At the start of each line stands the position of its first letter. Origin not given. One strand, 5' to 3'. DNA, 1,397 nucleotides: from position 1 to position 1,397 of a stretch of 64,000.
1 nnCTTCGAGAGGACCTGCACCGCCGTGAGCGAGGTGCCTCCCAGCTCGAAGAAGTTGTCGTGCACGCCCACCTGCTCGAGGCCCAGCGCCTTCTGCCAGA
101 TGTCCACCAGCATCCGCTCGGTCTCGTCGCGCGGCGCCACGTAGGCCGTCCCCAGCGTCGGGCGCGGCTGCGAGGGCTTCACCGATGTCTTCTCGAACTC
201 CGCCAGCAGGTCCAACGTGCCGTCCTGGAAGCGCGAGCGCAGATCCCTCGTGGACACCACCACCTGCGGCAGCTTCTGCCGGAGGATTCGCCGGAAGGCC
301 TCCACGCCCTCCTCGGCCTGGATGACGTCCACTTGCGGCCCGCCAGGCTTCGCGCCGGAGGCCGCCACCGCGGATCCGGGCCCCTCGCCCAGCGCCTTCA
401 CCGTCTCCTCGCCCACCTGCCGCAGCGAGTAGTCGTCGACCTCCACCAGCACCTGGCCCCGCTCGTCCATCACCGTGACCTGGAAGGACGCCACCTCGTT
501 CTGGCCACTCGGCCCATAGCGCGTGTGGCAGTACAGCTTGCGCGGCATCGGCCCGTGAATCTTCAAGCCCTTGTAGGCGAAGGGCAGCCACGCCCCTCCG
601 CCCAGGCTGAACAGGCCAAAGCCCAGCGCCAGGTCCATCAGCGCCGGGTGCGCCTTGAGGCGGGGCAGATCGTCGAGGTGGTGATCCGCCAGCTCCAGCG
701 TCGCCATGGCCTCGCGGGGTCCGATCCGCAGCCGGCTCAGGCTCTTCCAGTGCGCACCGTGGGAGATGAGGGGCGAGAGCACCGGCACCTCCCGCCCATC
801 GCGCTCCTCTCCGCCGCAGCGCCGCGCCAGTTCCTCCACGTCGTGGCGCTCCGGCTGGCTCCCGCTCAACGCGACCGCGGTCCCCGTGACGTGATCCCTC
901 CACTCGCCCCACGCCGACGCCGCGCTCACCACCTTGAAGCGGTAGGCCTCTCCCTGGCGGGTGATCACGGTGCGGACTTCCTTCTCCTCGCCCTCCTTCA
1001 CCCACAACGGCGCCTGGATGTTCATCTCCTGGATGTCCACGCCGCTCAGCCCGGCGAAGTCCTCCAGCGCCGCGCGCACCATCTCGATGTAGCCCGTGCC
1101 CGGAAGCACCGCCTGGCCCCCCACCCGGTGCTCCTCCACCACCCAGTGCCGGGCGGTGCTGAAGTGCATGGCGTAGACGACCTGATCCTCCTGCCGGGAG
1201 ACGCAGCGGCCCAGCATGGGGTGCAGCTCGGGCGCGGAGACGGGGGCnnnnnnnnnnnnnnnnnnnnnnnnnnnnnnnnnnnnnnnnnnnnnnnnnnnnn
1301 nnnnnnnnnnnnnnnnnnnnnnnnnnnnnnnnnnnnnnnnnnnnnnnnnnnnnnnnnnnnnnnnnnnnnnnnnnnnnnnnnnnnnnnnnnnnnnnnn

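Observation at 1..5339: PKS module with non-canonical domain order KS-AT-KR-DH and a PCP-type carrier; AT with VSSH motif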

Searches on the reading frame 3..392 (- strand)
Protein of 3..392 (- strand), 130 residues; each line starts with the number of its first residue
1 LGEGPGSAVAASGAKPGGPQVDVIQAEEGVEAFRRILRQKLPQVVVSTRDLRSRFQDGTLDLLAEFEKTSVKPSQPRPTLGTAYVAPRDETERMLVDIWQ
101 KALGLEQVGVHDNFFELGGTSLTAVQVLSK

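Call 59: search_protein_families(library=pfam, proteins=[window:3-392:-], max_evalue=1)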
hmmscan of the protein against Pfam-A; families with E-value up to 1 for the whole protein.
window:3-392:- (130 aa): 1 family
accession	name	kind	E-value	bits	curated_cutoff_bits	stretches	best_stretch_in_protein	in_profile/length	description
PF00550.31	PP-binding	-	1.1e-07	32.5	20.8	1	95-129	3-39/67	Phosphopantetheine attachment site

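Call 60: search_solved_structures(query=window:3-392:-, max_evalue=1)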
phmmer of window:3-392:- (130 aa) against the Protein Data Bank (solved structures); distinct sequences matched with E-value up to 1: 54.
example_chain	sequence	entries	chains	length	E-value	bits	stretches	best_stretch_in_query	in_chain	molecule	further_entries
6mfz_A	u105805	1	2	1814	1.4e-22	83.4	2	29-129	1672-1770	Linear gramicidin synthase subunit A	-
9be3_A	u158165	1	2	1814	1.4e-22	83.4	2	29-129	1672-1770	Linear gramicidin synthase subunit A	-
9meh_A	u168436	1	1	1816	1.4e-22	83.4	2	29-129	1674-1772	Linear gramicidin synthase subunit A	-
9be4_A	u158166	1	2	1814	5.4e-22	81.4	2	29-129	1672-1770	Linear gramicidin synthase subunit A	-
9lcp_A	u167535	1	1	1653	8.4e-21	77.6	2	77-129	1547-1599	PvdL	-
9lcq_A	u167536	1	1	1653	8.5e-21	77.6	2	77-129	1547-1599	PvdL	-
9lco_A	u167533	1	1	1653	3.4e-20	75.6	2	77-129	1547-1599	PvdL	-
9bfd_A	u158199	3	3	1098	4.1e-12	49.5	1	80-129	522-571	Tyrocidine synthase 1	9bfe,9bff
9bfg_A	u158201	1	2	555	7.2e-12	48.8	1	82-129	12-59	Tyrocidine synthase 1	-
7b2b_A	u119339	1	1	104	4.5e-10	42.9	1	82-129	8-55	Peptide synthetase PaxA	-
5isw_A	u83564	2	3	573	7.7e-10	42.2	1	86-129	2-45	Gramicidin S synthase 1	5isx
8xjy_C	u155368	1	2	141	1.2e-09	41.5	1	74-127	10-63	Polyketide synthase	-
9bfd_B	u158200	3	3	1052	1.6e-09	41.2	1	72-130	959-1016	Tyrocidine synthase 2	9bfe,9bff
9up2_A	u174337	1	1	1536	2e-09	40.9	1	77-129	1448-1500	PvdL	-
1dny_A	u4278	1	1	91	2.8e-09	40.4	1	78-128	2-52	NON-RIBOSOMAL PEPTIDE SYNTHETASE PEPTIDYL CARRIER PROTEIN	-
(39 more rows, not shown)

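Call 61: search_solved_structures(query=window:3-392:-, max_evalue=1e-8, show_alignments=5)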
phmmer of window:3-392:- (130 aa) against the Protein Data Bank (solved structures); distinct sequences matched with E-value up to 1e-8: 24.
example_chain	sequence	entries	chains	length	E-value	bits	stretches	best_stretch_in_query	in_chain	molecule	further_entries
6mfz_A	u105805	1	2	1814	1.4e-22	83.4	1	29-129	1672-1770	Linear gramicidin synthase subunit A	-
9be3_A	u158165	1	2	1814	1.4e-22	83.4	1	29-129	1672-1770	Linear gramicidin synthase subunit A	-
9meh_A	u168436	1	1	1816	1.4e-22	83.4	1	29-129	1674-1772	Linear gramicidin synthase subunit A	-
9be4_A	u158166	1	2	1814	5.4e-22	81.4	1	29-129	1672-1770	Linear gramicidin synthase subunit A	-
9lcp_A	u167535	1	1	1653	8.4e-21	77.6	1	77-129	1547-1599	PvdL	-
9lcq_A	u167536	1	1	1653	8.5e-21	77.6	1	77-129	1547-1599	PvdL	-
9lco_A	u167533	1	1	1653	3.4e-20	75.6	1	77-129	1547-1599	PvdL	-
9bfd_A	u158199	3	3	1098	4.1e-12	49.5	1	80-129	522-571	Tyrocidine synthase 1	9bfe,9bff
9bfg_A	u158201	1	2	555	7.2e-12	48.8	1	82-129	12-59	Tyrocidine synthase 1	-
7b2b_A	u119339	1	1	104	4.5e-10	42.9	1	82-129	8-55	Peptide synthetase PaxA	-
5isw_A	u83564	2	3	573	7.7e-10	42.2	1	86-129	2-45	Gramicidin S synthase 1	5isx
8xjy_C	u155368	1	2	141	1.2e-09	41.5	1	74-127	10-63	Polyketide synthase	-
9bfd_B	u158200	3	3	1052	1.6e-09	41.2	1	72-130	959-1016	Tyrocidine synthase 2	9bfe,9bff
9up2_A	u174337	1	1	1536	2e-09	40.9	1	77-129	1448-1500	PvdL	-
1dny_A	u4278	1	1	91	2.8e-09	40.4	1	78-128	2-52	NON-RIBOSOMAL PEPTIDE SYNTHETASE PEPTIDYL CARRIER PROTEIN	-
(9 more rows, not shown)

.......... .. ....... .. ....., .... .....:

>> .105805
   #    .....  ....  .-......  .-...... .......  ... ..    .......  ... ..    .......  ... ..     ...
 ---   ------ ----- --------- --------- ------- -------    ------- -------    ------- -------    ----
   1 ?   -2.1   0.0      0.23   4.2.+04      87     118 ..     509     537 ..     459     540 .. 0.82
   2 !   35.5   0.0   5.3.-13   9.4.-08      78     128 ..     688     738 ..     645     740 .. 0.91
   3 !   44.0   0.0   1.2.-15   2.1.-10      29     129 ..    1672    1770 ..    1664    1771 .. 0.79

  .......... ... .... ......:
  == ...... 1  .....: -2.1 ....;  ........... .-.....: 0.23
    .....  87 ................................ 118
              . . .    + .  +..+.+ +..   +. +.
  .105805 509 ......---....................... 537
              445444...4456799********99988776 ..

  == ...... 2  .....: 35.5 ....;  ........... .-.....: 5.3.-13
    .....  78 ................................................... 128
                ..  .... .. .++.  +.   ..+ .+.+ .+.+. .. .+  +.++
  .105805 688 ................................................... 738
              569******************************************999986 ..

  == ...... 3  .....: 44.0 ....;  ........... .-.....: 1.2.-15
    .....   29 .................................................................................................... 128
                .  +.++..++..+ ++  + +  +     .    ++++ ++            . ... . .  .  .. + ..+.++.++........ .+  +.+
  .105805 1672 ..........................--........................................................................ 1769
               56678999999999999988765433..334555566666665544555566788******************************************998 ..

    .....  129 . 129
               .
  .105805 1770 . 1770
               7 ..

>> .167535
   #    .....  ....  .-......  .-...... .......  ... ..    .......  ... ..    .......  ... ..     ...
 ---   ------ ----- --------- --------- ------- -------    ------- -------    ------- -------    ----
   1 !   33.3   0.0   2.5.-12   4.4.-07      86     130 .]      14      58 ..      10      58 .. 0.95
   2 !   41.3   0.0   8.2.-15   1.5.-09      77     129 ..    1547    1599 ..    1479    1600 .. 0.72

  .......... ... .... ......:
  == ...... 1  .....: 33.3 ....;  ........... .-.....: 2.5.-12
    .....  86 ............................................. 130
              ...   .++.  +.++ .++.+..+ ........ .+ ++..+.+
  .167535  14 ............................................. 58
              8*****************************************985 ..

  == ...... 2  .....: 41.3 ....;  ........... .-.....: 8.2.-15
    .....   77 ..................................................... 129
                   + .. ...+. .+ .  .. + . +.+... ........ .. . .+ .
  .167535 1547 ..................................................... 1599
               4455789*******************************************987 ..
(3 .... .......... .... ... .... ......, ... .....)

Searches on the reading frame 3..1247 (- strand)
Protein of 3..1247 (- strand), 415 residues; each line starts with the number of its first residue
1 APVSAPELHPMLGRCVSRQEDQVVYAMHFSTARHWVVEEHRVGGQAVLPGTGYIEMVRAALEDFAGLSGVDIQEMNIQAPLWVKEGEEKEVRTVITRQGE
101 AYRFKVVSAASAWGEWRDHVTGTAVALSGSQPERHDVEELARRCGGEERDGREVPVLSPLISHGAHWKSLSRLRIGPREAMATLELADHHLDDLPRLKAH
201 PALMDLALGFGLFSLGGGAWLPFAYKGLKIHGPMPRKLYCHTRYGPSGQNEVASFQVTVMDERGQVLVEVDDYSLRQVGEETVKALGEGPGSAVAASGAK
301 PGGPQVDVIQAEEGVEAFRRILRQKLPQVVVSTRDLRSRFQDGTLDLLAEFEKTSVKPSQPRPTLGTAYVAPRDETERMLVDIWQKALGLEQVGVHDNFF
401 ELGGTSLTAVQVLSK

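Call 22: find_homologous_proteins(query=window:3-1247:-, max_evalue=0.00001)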
Query window:3-1247:- (415 aa): 49 proteins with E <= 0.00001 among 8000 candidates.
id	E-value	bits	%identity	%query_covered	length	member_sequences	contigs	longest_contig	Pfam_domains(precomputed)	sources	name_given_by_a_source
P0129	8.4e-76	274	36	98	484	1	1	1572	PF21089.4,PF00550.32,PF14765.13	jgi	jgi:polyketide synthase PksJ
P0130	2.6e-69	252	37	98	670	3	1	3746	PF08659.17,PF21089.4,PF00550.32,PF13561.13,PF14765.13,PF00106.32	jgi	jgi:polyketide synthase PksJ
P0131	5.9e-67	244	36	98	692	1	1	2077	PF08659.17,PF21089.4,PF00550.32,PF14765.13,PF07993.19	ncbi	ncbi:MAG: SDR family oxidoreductase, partial [Ktedonobacteraceae bacterium]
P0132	1.6e-63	233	35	98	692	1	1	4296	PF08659.17,PF21089.4,PF00550.32,PF13561.13,PF14765.13,PF00106.32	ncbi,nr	ncbi:MAG TPA: SDR family NAD(P)-dependent oxidoreductase, partial [Thermoanaerobaculia bacterium]|nr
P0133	7.0e-60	221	37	90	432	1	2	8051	PF21089.4,PF00550.32,PF14765.13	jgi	jgi:polyketide synthase PksJ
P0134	1.0e-57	214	33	98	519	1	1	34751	PF21089.4,PF00550.32,PF14765.13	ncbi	ncbi:polyketide synthase dehydratase domain-containing protein, partial [Pyxidicoccus sp. 3LG]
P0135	8.5e-47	178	37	62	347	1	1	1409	PF00550.32,PF14765.13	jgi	jgi:hypothetical protein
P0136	9.6e-47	178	33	92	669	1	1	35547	PF08659.17,PF21089.4,PF00550.32,PF14765.13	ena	-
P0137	3.0e-44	170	34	72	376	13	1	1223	PF00550.32,PF14765.13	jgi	jgi:polyketide synthase PksJ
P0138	8.5e-44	168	33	75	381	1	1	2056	PF00550.32,PF14765.13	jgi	-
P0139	9.9e-44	168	35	65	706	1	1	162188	PF08659.17,PF13489.13,PF21089.4,PF13561.13,PF14765.13,PF00106.32,PF08242.19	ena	-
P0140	2.3e-43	167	39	61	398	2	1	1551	PF00550.32,PF14765.13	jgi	jgi:acyl carrier protein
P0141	3.0e-43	166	30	65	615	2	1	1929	PF08659.17,PF21089.4,PF00550.32,PF14765.13,PF13193.13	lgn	-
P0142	2.9e-37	147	38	56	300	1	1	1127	PF00550.32,PF14765.13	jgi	jgi:polyketide synthase PksJ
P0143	6.8e-36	142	31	67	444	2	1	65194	PF08659.17,PF21089.4,PF14765.13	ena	-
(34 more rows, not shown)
